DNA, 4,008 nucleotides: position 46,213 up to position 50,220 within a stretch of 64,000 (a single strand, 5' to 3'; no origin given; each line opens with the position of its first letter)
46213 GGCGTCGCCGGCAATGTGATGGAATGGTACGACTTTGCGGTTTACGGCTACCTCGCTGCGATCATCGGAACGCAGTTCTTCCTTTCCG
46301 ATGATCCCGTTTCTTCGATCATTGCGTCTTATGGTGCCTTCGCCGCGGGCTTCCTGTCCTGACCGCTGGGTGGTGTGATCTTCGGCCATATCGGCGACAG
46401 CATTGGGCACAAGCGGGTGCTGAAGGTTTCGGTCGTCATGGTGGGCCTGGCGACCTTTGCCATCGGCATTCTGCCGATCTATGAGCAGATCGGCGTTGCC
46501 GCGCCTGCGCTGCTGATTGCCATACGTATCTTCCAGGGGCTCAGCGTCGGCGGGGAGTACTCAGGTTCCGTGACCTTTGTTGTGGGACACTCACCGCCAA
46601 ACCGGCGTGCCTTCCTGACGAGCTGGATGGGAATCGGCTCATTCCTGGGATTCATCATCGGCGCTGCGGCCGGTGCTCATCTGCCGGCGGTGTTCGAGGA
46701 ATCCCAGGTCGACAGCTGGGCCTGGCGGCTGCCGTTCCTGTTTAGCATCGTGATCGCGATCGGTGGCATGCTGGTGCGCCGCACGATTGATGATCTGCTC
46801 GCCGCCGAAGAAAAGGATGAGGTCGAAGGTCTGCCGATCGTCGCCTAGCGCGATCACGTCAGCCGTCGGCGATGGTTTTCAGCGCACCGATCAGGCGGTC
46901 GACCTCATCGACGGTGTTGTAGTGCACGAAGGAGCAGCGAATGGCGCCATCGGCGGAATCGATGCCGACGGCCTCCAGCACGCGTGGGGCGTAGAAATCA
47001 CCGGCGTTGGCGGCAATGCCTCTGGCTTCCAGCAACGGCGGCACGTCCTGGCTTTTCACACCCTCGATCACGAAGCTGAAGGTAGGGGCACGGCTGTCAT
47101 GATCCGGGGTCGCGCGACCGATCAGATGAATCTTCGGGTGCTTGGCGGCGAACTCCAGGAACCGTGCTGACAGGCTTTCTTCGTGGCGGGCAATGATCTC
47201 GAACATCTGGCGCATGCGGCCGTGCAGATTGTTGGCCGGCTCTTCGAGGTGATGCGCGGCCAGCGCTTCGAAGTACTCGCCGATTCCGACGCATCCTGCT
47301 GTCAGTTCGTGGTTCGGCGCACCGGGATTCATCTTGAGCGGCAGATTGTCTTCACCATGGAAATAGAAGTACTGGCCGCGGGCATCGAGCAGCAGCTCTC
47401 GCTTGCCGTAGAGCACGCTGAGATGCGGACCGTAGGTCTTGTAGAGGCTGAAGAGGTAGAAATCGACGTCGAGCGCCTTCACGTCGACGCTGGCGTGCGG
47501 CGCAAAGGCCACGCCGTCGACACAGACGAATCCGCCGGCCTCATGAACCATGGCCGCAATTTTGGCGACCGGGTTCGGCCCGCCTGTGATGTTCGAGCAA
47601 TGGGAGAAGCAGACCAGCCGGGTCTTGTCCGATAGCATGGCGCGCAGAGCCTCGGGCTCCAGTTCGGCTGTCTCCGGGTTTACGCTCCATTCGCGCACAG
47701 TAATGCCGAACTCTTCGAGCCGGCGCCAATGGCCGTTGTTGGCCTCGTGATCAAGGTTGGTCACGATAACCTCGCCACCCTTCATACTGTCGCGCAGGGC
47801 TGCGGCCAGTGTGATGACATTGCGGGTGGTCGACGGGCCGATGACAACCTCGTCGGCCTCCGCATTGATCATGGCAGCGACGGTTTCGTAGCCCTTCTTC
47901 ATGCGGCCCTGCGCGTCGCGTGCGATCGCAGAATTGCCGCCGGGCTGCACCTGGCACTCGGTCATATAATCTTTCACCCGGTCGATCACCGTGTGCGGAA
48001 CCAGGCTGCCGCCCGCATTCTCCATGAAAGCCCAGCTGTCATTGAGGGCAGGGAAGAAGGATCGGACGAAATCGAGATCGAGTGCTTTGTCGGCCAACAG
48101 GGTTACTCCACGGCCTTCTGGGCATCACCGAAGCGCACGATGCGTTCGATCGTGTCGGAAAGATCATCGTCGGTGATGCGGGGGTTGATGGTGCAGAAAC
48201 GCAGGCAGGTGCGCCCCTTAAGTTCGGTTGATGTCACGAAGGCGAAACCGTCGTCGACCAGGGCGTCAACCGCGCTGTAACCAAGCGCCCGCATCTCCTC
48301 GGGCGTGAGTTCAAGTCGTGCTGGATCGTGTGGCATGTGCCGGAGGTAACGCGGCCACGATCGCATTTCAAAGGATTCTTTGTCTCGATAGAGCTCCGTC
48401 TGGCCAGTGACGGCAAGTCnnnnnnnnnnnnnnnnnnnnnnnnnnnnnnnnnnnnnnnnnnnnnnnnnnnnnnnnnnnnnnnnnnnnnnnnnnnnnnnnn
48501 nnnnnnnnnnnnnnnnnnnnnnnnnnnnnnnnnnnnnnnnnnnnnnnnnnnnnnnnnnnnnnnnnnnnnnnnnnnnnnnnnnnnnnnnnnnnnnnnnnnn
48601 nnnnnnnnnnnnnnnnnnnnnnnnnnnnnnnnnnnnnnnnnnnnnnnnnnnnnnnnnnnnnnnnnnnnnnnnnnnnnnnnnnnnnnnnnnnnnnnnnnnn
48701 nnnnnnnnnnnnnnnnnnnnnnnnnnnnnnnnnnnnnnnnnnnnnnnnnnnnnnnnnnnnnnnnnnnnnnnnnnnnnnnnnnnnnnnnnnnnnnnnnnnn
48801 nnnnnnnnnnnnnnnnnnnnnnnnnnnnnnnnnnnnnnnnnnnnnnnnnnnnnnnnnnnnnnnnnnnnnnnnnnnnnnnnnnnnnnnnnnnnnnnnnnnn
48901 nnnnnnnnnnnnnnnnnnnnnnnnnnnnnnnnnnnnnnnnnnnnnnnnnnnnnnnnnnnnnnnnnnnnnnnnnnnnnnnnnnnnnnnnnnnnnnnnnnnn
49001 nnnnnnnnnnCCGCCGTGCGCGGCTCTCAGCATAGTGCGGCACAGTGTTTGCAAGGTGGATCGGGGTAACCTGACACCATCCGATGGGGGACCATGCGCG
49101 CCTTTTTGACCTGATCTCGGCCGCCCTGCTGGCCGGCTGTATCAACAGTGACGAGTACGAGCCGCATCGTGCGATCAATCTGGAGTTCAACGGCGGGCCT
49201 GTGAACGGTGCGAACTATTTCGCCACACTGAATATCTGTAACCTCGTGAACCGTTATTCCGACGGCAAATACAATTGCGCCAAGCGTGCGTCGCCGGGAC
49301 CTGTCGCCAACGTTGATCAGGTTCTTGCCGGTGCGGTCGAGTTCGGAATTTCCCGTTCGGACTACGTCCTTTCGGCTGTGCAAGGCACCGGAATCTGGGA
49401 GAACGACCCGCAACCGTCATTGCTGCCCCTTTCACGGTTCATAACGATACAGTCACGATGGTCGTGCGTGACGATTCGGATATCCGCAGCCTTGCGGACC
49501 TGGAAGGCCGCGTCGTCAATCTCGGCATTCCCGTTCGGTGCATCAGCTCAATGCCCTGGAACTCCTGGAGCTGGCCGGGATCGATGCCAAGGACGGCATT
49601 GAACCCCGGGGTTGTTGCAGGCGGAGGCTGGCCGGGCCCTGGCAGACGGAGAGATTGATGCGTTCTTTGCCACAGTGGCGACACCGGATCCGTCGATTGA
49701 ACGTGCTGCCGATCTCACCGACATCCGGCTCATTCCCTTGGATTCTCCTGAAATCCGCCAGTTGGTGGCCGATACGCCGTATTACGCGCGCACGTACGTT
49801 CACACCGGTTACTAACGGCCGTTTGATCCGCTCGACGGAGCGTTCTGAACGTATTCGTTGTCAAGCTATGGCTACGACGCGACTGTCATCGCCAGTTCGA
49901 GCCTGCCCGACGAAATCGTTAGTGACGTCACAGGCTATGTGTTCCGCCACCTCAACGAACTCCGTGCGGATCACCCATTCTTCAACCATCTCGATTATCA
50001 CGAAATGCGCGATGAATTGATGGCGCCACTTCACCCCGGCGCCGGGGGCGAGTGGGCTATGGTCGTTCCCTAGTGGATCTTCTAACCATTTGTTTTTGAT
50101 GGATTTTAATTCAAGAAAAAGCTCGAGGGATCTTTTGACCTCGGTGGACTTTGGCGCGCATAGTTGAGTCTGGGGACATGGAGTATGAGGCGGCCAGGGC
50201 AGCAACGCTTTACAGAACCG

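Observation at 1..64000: Roughly one gene-like unit in three is a pseudogene or stub, with no IS elements in sight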

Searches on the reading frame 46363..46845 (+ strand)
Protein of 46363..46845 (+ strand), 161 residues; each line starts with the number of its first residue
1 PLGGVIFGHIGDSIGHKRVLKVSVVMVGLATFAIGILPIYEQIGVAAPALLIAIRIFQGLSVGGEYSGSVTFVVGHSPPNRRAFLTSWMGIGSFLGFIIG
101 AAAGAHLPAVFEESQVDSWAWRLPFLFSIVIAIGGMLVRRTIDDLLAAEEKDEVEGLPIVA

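Call 19: search_protein_families(library=pfam, max_evalue=0.1, proteins=[window:46363-46845:+])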
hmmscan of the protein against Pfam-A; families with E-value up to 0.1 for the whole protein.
window:46363-46845:+ (161 aa): 3 families
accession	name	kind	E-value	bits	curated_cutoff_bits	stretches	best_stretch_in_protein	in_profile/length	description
PF07690.21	MFS_1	-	2.7e-18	66.4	33.4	1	3-138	48-167/347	Major Facilitator Superfamily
PF00083.30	Sugar_tr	-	3e-14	53.2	22.3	1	2-138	61-187/452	Sugar (and other) transporter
PF12832.13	MFS_1_like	-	0.068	12.6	25.2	1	12-108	272-358/373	MFS_1 like family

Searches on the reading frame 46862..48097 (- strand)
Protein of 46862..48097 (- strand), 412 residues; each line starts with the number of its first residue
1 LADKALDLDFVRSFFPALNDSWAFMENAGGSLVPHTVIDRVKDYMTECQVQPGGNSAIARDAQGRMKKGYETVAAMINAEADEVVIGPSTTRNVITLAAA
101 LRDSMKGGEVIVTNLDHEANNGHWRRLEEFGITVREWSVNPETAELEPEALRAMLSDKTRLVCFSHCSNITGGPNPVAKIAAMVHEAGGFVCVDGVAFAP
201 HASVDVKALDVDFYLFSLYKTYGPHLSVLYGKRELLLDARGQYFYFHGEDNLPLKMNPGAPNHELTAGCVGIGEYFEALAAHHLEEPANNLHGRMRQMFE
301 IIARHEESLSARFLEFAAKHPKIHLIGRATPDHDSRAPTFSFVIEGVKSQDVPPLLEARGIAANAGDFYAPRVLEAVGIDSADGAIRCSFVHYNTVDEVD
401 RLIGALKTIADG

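Call 31: find_homologous_proteins(query=window:46862-48097:-, max_evalue=1e-80)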
Query window:46862-48097:- (412 aa): 7294 proteins with E <= 1e-80 among 8000 candidates; the best 120 are listed.
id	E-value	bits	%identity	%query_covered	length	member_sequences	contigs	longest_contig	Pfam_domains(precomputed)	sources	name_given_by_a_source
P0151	1.4e-279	945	100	100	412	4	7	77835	PF00266.26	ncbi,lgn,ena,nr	ncbi:MAG: hypothetical protein CMM46_11235 [Rhodospirillaceae bacterium]|nr:hypothetical protein [Rh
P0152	9.8e-239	810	84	100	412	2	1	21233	PF00266.26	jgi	-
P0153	1.3e-237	806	85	100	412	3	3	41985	PF00266.26,PF01053.27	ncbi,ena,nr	ncbi:MAG: aminotransferase class V-fold PLP-dependent enzyme [Rhodospirillaceae bacterium]|nr:aminot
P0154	2.9e-232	789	83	100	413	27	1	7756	PF00266.26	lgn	-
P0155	3.5e-225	766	80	100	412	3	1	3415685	PF00266.26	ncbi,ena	-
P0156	2.2e-224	763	81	100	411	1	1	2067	PF00266.26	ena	-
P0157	7.7e-220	748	79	99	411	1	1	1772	PF00266.26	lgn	-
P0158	4.1e-217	739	78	99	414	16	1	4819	PF00266.26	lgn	-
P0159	8.7e-217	738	78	100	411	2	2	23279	PF00266.26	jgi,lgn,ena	-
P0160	4.2e-216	736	77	99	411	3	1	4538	PF00266.26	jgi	jgi:cysteine desulfurase family protein (TIGR01976 family)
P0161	4.3e-214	729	76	99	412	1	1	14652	PF00266.26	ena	-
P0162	7.9e-214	728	77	100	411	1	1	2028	PF00266.26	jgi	jgi:cysteine desulfurase family protein (TIGR01976 family)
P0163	1.7e-208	711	74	99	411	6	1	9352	PF00155.28,PF00266.26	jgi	-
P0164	3.6e-208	709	73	99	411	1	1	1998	PF00266.26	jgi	jgi:cysteine desulfurase family protein (TIGR01976 family)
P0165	2.2e-202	690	73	99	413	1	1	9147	PF00266.26,PF01053.27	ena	-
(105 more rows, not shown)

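Call 33: find_encoding_contigs(protein=P0153, flank=10000, max_places=2)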
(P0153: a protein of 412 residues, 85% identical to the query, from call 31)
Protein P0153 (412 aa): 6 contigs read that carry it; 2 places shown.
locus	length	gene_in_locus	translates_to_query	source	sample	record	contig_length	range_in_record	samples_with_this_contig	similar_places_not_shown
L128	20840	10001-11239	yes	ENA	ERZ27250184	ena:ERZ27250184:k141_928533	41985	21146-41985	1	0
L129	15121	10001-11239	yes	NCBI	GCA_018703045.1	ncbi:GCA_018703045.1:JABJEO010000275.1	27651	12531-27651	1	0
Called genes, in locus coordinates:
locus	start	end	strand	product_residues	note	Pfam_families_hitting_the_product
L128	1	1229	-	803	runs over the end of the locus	PF06808:DctM, PF11874:DUF3394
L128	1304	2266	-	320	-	PF16868:NMT1_3, PF09084:NMT1 (weak)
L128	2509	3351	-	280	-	PF16868:NMT1_3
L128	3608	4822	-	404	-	PF02771:Acyl-CoA_dh_N, PF02770:Acyl-CoA_dh_M, PF00441:Acyl-CoA_dh_1, PF08028:Acyl-CoA_dh_2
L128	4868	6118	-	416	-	PF00282:Pyridoxal_deC, PF00266:Aminotran_5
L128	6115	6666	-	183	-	PF02627:CMD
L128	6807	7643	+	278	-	PF23169:HalD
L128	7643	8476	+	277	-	PF23169:HalD, PF13640:2OG-FeII_Oxy_3 (weak)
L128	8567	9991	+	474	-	PF00282:Pyridoxal_deC, PF00155:Aminotran_1_2 (weak), PF01212:Beta_elim_lyase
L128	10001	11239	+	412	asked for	PF00266:Aminotran_5, PF01053:Cys_Met_Meta_PP (faint)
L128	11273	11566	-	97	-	PF00111:Fer2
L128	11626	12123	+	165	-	PF00528:BPD_transp_1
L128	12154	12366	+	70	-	-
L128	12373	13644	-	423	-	PF00083:Sugar_tr, PF07690:MFS_1, PF13347:MFS_2 (weak), PF00083:Sugar_tr, PF07690:MFS_1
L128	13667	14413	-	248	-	PF00106:adh_short, PF01370:Epimerase (weak), PF08659:KR, PF13561:adh_short_C2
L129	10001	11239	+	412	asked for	PF00266:Aminotran_5, PF01053:Cys_Met_Meta_PP (faint)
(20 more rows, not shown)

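Call 34: find_encoding_contigs(protein=P0155, flank=10000, max_places=1)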
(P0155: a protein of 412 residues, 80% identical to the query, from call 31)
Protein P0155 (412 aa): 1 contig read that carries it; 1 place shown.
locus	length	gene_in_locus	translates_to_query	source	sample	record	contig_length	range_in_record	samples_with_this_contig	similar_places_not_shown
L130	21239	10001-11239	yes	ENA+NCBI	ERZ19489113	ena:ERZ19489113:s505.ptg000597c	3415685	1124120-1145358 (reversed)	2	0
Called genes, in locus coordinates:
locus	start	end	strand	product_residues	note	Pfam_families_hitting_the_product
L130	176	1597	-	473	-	-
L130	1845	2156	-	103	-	-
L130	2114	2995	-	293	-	PF26745:SPM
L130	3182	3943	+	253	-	PF00106:adh_short, PF13561:adh_short_C2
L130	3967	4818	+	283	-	PF01557:FAA_hydrolase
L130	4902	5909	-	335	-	PF00491:Arginase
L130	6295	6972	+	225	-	PF04248:NTP_transf_9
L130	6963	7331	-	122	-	PF10067:DUF2306 (weak)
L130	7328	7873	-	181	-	PF02627:CMD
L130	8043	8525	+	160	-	PF05014:Nuc_deoxyrib_tr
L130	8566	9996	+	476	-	PF00282:Pyridoxal_deC, PF01212:Beta_elim_lyase (weak)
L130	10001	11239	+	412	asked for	PF00266:Aminotran_5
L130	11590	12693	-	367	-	PF24827:AstE_AspA_cat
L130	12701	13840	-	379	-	PF24827:AstE_AspA_cat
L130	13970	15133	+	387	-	PF00355:Rieske, PF00848:Ring_hydroxyl_A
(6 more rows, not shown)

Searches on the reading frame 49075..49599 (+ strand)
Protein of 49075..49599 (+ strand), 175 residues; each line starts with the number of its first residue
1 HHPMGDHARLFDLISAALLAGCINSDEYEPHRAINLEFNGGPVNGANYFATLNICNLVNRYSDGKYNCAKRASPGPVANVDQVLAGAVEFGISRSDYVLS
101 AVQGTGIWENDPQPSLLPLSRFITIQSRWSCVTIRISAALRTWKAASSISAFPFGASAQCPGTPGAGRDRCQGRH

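Call 20: search_protein_families(library=pfam, max_evalue=0.1, proteins=[window:49075-49599:+])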
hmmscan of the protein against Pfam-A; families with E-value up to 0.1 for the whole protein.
window:49075-49599:+ (175 aa): 1 family
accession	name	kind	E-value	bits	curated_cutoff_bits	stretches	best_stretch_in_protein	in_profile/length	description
PF16868.10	NMT1_3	-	3.7e-08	33.8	27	1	41-114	4-80/289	NMT1-like family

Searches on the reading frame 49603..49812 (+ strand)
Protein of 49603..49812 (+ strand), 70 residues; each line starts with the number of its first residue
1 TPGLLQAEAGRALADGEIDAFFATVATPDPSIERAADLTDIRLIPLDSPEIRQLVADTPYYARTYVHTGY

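Call 20: search_protein_families(library=pfam, max_evalue=0.1, proteins=[window:49603-49812:+])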
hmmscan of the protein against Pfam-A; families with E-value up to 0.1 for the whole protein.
window:49603-49812:+ (70 aa): 1 family
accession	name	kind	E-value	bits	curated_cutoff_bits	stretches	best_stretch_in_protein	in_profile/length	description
PF16868.10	NMT1_3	-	4e-06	27.1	27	1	6-69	149-212/289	NMT1-like family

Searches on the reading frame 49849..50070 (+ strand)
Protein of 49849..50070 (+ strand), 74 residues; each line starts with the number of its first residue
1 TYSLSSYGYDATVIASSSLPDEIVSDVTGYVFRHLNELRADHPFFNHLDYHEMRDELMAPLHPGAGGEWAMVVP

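Call 20: search_protein_families(library=pfam, max_evalue=0.1, proteins=[window:49849-50070:+])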
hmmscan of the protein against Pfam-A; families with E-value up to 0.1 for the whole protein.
window:49849-50070:+ (74 aa): 1 family
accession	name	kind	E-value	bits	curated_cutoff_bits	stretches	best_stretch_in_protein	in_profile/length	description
PF16868.10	NMT1_3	-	3.2e-05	24.2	27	1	7-65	223-281/289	NMT1-like family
